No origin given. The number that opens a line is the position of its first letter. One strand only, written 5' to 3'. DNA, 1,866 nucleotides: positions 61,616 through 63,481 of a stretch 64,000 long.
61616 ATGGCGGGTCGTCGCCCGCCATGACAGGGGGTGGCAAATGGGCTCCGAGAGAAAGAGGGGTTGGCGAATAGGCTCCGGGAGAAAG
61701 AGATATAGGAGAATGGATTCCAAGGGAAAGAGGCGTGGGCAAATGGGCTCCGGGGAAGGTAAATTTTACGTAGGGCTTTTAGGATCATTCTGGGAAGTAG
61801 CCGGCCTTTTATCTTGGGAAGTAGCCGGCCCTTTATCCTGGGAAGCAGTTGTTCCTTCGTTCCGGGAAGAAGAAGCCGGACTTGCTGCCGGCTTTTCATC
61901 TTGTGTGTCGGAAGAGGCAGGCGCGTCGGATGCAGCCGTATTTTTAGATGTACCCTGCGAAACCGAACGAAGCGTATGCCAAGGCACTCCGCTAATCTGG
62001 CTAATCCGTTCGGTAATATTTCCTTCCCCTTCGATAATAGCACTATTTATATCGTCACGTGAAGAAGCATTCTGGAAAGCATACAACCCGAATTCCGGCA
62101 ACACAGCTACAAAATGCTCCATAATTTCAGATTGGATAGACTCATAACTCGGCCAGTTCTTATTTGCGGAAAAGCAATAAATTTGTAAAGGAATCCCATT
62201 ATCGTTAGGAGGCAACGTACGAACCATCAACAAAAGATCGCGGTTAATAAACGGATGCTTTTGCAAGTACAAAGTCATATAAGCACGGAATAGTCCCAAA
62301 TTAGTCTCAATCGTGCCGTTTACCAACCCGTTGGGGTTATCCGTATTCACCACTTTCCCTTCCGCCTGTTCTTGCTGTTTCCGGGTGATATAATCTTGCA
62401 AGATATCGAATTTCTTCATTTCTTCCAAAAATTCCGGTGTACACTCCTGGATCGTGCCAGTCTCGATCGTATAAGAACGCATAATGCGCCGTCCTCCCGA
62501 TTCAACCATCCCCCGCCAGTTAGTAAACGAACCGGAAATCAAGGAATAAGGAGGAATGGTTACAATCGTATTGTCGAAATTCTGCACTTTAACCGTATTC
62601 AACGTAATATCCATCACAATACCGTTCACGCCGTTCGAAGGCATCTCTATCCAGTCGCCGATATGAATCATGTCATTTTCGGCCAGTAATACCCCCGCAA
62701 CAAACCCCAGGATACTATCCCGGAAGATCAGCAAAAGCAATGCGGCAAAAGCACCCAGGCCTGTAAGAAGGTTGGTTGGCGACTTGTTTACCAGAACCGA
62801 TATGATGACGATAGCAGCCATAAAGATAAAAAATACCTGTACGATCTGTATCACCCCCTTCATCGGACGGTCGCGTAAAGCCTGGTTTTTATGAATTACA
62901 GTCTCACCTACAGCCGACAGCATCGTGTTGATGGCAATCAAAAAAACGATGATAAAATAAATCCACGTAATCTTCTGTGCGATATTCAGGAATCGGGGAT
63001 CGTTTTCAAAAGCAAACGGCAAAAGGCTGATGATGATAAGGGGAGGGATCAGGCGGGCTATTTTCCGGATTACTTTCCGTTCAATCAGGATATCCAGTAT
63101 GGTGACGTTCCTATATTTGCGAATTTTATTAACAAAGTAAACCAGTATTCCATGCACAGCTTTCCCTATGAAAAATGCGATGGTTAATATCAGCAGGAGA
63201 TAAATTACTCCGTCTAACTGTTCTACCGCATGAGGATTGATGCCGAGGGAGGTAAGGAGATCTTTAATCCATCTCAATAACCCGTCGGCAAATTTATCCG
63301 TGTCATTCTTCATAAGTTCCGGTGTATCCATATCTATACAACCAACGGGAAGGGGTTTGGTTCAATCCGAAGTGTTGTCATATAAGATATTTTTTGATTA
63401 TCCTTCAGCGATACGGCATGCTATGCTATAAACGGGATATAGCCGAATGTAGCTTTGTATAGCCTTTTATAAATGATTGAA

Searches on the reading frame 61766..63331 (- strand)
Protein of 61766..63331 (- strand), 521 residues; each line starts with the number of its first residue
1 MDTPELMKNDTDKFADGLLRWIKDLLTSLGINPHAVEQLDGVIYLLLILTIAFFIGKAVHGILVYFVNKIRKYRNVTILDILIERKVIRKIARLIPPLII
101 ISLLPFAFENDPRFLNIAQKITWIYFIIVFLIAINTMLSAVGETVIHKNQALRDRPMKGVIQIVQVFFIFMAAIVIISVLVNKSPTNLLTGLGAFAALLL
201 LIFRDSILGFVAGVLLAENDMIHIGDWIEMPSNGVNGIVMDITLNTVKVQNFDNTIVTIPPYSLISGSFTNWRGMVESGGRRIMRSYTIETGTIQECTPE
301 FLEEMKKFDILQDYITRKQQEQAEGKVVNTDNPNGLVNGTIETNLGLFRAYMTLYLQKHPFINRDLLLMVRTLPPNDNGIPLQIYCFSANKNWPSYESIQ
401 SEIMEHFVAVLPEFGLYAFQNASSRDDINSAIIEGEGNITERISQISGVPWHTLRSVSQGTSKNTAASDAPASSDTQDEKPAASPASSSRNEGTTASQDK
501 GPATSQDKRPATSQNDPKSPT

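Call 71: search_protein_families(library=pfam, proteins=[window:61766-63331:-], max_evalue=0.00001)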
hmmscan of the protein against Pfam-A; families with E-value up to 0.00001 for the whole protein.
window:61766-63331:- (521 aa): 1 family
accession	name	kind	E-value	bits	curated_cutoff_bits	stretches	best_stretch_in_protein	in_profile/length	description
PF00924.24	MS_channel_2nd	-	1.1e-15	57.9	20.2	1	205-273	1-67/68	Mechanosensitive ion channel, beta-domain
